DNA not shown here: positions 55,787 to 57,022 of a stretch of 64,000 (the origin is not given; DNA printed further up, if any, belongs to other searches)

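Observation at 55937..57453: Intact, translationally coupled two-gene cassette (NTase-like protein plus 311-aa unknown) inside a dead Type I R-M locus: candidate new defence/TA-like system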

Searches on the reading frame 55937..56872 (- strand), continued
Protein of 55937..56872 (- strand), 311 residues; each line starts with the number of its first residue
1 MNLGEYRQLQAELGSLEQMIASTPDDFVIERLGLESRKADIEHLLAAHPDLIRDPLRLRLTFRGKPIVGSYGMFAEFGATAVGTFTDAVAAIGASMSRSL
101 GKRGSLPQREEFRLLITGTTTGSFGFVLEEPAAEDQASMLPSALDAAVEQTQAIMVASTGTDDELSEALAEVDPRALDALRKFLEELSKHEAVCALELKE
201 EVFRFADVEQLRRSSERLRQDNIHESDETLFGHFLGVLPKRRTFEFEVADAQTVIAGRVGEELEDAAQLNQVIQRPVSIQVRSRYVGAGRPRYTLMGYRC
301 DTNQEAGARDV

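Call 47: get_annotated_region(hit=H2, flank=6000)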
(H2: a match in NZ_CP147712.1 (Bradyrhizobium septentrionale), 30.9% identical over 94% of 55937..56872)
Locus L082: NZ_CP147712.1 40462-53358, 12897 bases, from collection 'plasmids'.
description: Bradyrhizobium septentrionale strain 5S5 plasmid pBs5S5b, complete sequence
organism: Bradyrhizobium septentrionale (NCBI taxid 1404411)
taxonomy: Bacteria; Pseudomonadota; Alphaproteobacteria; Hyphomicrobiales; Nitrobacteraceae; Bradyrhizobium; Bradyrhizobium septentrionale
host: -; source: Glycine max,cell culture,Root nodule from soybean plant inoculated with root zone soil from Apios americana; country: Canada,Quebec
typing (MOB-suite, as given by PLSDB): conjugative; relaxase MOBP,MOBQ; mating-pair formation MPF_T
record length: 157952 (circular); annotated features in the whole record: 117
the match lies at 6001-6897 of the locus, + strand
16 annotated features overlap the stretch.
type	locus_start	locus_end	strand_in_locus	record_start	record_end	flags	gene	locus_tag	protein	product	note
CDS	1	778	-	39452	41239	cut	-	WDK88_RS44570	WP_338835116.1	hypothetical protein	-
CDS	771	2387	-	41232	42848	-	-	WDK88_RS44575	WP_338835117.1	VPA1262 family N-terminal domain-containing protein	-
CDS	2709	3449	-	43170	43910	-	-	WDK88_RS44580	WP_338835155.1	SOS response-associated peptidase family protein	GO:0006974 - DNA damage response [Evidence IEA]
CDS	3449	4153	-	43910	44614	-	-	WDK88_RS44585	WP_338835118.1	hypothetical protein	-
CDS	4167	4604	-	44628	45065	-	-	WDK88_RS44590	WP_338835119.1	hypothetical protein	-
CDS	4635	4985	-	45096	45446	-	-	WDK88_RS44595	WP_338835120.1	hypothetical protein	-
CDS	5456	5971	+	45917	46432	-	-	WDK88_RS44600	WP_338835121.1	hypothetical protein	-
CDS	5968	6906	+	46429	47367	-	-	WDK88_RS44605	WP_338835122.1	hypothetical protein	-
CDS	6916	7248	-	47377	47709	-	-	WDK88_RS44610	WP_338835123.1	DUF6527 family protein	-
CDS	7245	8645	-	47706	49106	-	-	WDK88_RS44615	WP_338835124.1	ThiF family adenylyltransferase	-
CDS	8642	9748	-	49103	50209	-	-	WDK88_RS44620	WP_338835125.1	multiubiquitin domain-containing protein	-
CDS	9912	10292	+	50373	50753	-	-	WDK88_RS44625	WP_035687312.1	helix-turn-helix domain-containing protein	-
CDS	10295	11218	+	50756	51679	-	-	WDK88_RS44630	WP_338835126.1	ImmA/IrrE family metallo-endopeptidase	-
CDS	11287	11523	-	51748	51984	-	-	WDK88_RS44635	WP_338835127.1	hypothetical protein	-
CDS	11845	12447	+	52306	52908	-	-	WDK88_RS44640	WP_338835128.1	hypothetical protein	-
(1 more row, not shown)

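Call 48: get_annotated_region(hit=H3, flank=4000)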
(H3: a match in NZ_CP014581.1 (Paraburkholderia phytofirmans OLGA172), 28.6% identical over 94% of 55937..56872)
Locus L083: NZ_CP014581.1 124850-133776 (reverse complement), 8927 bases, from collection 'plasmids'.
description: Paraburkholderia phytofirmans OLGA172 plasmid pOLGA2, complete sequence
organism: Paraburkholderia phytofirmans OLGA172 (NCBI taxid 1417228)
taxonomy: Bacteria; Pseudomonadota; Betaproteobacteria; Burkholderiales; Burkholderiaceae; Paraburkholderia; Paraburkholderia phytofirmans; Paraburkholderia phytofirmans OLGA172
host: -; source: -; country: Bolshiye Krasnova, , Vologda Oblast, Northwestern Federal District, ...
typing (MOB-suite, as given by PLSDB): conjugative; relaxase MOBF; mating-pair formation MPF_F
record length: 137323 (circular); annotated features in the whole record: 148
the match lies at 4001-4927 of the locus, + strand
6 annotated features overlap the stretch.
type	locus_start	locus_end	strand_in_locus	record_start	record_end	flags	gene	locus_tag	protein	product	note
CDS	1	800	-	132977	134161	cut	-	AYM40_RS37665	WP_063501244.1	AAA family ATPase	-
CDS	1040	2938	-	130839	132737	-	-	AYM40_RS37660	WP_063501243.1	phage integrase family protein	-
CDS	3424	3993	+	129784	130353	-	-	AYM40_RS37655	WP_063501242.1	hypothetical protein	-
CDS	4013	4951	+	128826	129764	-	-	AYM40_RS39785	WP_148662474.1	hypothetical protein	-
CDS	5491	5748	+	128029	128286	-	-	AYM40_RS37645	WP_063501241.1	hypothetical protein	-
CDS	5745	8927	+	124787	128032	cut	-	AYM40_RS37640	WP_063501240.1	helicase-related protein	-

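Call 49: get_annotated_region(hit=H5, flank=4000)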
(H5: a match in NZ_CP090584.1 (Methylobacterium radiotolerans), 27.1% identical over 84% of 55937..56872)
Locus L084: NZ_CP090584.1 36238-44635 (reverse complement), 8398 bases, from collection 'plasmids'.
description: Methylobacterium radiotolerans strain NYY1 plasmid pNYY1_5, complete sequence
organism: Methylobacterium radiotolerans (NCBI taxid 31998)
taxonomy: Bacteria; Pseudomonadota; Alphaproteobacteria; Hyphomicrobiales; Methylobacteriaceae; Methylobacterium; Methylobacterium radiotolerans
host: -; source: Pure isolate,Urban soil; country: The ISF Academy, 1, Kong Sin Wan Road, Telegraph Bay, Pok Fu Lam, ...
typing (MOB-suite, as given by PLSDB): non-mobilizable
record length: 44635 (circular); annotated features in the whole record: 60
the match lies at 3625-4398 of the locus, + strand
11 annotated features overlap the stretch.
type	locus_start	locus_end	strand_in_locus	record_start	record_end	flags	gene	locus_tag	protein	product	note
CDS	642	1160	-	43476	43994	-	-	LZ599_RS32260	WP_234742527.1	hypothetical protein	-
CDS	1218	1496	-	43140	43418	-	-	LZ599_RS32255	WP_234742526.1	hypothetical protein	-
CDS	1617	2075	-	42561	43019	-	-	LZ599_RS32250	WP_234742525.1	hypothetical protein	-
CDS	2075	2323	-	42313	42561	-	-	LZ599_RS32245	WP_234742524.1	hypothetical protein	-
CDS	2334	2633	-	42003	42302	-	-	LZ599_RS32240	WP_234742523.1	hypothetical protein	-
CDS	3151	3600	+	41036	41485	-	-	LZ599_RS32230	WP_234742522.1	hypothetical protein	-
CDS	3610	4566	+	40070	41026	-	-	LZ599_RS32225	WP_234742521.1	hypothetical protein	-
CDS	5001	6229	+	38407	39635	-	-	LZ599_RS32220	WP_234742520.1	IS3 family transposase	-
CDS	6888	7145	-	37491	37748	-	-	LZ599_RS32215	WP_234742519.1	hypothetical protein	-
CDS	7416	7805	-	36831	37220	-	-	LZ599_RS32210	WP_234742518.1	heme utilization protein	-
CDS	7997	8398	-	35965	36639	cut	-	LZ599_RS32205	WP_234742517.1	ferritin-like domain-containing protein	-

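Call 50: get_annotated_region(hit=H4, flank=4000)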
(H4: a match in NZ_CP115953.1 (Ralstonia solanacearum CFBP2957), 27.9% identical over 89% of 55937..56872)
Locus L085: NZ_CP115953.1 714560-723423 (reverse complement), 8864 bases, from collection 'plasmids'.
description: Ralstonia solanacearum CFBP2957 plasmid pmega, complete sequence
organism: Ralstonia solanacearum CFBP2957 (NCBI taxid 859656)
taxonomy: Bacteria; Pseudomonadota; Betaproteobacteria; Burkholderiales; Burkholderiaceae; Ralstonia; Ralstonia solanacearum; Ralstonia solanacearum CFBP2957
host: -; source: Solanum lycopersicum; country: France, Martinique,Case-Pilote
typing (MOB-suite, as given by PLSDB): non-mobilizable
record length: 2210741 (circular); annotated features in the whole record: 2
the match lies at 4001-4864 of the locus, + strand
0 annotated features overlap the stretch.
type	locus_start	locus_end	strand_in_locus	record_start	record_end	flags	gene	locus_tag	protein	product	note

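Call 51: search_protein_families(library=padloc, proteins=[L081:5445-6014:+, L081:6001-6906:+, L082:5456-5971:+, L082:5968-6906:+, L083:3424-3993:+, L083:4013-4951:+, L084:3151-3600:+, L084:3610-4566:+], max_evalue=0.01)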
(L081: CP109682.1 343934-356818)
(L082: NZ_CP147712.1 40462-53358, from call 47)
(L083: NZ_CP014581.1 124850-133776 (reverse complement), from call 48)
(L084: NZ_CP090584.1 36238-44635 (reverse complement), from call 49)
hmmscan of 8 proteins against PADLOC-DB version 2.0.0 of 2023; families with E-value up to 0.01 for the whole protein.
L081:5445-6014:+ (189 aa): 2 families
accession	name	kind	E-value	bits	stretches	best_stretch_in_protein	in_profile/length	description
PDLC04744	PDC-M63A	-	3.8e-10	38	1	33-165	26-149/152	-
PDLC04745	PDC-M63A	-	1.5e-05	23.5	1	82-169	45-129/133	-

L081:6001-6906:+ (301 aa): 0 families

L082:5456-5971:+ (171 aa): 2 families
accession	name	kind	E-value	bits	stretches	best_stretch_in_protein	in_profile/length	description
PDLC04744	PDC-M63A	-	6.3e-10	37.2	1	11-143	26-149/152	-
PDLC04745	PDC-M63A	-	0.0029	16.1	1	45-69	35-59/133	-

L082:5968-6906:+ (312 aa): 1 family
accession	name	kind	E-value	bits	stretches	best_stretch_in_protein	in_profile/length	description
PDLC04576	PDC-M32A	-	0.00097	16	1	105-270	51-217/375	-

L083:3424-3993:+ (189 aa): 2 families
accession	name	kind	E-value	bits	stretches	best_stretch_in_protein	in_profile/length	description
PDLC04744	PDC-M63A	-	2e-13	48.6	1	27-165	26-149/152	-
PDLC04745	PDC-M63A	-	0.00031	19.3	1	62-165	34-125/133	-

L083:4013-4951:+ (312 aa): 0 families

L084:3151-3600:+ (149 aa): 2 families
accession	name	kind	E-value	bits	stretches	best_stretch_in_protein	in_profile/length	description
PDLC04744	PDC-M63A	-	2.3e-12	45.2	1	4-137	26-148/152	-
PDLC04370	PDC-M05A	-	6e-05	21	1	25-103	98-178/194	-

L084:3610-4566:+ (318 aa): 0 families

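Call 52: search_protein_families(library=pfam, proteins=[L081:5445-6014:+, L081:6001-6906:+, L082:5456-5971:+, L082:5968-6906:+, L083:3424-3993:+, L083:4013-4951:+, L084:3151-3600:+, L084:3610-4566:+], max_evalue=0.01)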
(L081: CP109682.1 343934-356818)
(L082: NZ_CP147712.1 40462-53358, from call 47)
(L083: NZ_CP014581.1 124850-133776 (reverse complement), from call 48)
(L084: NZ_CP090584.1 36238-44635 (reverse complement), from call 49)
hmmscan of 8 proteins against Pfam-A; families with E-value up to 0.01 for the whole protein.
L081:5445-6014:+ (189 aa): 1 family
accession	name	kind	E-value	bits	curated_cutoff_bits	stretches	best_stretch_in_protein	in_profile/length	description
PF22014.2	DUF6932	-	9.8e-27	94.6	27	1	4-164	3-142/142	Family of unknown function (DUF6932)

L081:6001-6906:+ (301 aa): 0 families

L082:5456-5971:+ (171 aa): 1 family
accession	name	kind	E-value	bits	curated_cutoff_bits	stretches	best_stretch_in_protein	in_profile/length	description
PF22014.2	DUF6932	-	1.3e-25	90.9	27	1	5-141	15-141/142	Family of unknown function (DUF6932)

L082:5968-6906:+ (312 aa): 0 families

L083:3424-3993:+ (189 aa): 1 family
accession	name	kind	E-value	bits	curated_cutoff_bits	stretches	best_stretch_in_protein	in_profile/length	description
PF22014.2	DUF6932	-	5.2e-29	101.9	27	1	5-163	2-141/142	Family of unknown function (DUF6932)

L083:4013-4951:+ (312 aa): 0 families

L084:3151-3600:+ (149 aa): 1 family
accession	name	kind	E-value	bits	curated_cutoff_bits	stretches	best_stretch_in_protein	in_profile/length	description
PF22014.2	DUF6932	-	3.2e-26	92.9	27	1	2-136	19-141/142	Family of unknown function (DUF6932)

L084:3610-4566:+ (318 aa): 0 families

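Call 56: find_encoding_contigs(protein=P0001, flank=10000, max_places=4)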
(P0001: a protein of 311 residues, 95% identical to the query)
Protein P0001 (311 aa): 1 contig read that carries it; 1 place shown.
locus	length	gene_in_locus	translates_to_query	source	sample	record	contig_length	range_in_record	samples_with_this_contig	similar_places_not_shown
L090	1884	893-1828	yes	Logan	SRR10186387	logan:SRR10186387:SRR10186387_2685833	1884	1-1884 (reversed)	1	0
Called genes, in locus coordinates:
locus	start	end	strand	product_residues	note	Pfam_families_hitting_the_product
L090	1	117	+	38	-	?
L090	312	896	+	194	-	PF22014:DUF6932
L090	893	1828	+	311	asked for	-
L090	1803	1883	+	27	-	?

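Call 68: fold_search(model_id=the predicted structure, library=viral)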
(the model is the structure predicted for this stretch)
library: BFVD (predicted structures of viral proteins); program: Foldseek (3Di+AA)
matches with E <= 10: 528; with E <= 0.001: 4
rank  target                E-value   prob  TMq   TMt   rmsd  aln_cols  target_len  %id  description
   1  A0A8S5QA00            4.0e-12  1.00  0.39  0.33  17.1       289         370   14  DUF6575 domain-containing protein [Siphoviridae sp. ctoic9]
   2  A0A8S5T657            2.0e-07  1.00  0.34  0.39  11.8       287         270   12  Uncharacterized protein [Myoviridae sp. ctLIM9]
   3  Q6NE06                2.1e-07  1.00  0.33  0.28  16.6       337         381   13  Uncharacterized protein [Leptospira phage LE1]
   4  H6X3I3                9.6e-04  0.91  0.19  0.31  16.2       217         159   13  Uncharacterized protein [Klebsiella phage vB_KleM_RaK2]
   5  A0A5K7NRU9            9.8e-03  0.99  0.19  0.16  11.6       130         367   15  (no name in the UniProt tables at hand)
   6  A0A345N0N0            1.1e-02  1.00  0.21  0.63   4.0        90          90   10  (no name in the UniProt tables at hand)
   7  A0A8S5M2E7            1.2e-02  0.75  0.19  0.22  12.2       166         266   15  DNA ligase [Siphoviridae sp. cthjx9]
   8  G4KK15                1.4e-02  1.00  0.18  0.37   7.1        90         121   16  (no name in the UniProt tables at hand)
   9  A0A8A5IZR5            1.5e-02  1.00  0.19  0.14   3.4        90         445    9  (no name in the UniProt tables at hand)
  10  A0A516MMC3            2.3e-02  0.99  0.19  0.43   7.4       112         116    9  (no name in the UniProt tables at hand)
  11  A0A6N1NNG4            2.8e-02  0.63  0.16  0.17  13.7       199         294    8  Putative translation factor [Tupanvirus soda lake]
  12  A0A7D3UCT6            2.8e-02  0.16  0.16  0.17  19.8       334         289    8  (no name in the UniProt tables at hand)
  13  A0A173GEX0            3.2e-02  0.16  0.15  0.16  18.1       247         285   12  Uncharacterized protein [Erwinia phage vB_EamM_RAY]
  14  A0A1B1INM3            3.3e-02  1.00  0.20  0.24   8.0       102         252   10  (no name in the UniProt tables at hand)
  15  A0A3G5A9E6            3.7e-02  0.18  0.12  0.10  16.6       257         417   10  Thg1-like protein 1 [Hyperionvirus sp.]
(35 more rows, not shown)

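Call 101: search_protein_representatives(alignment_id=A1)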
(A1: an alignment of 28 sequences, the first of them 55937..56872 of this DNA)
Query: 28 sequences, 308 profile positions. Proteins with E-value up to 0.001 (for the whole library): 1491; up to 1e-10: 1028; up to 1e-30: 467. The best 150 are listed.
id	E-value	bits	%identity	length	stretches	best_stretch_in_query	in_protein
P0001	3.5e-148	509.3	-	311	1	1-305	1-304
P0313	2.6e-129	447.3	-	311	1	1-305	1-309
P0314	5.3e-125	433.1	-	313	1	1-304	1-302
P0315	4.3e-114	397.3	-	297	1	1-298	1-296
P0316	6.7e-113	393.4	-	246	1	67-305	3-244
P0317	9.2e-110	383.1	-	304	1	1-303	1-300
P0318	7.0e-108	376.9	-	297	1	1-300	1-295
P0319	9.4e-108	376.5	-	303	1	1-303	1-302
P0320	4.3e-106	371.0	-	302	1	1-235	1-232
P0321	1.2e-105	369.6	-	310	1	1-299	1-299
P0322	1.3e-103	362.8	-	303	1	1-301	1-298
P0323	3.3e-103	361.5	-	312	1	1-296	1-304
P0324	1.1e-100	353.3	-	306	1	3-301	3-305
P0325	2.1e-100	352.3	-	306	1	1-301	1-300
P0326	2.0e-99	349.1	-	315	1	3-298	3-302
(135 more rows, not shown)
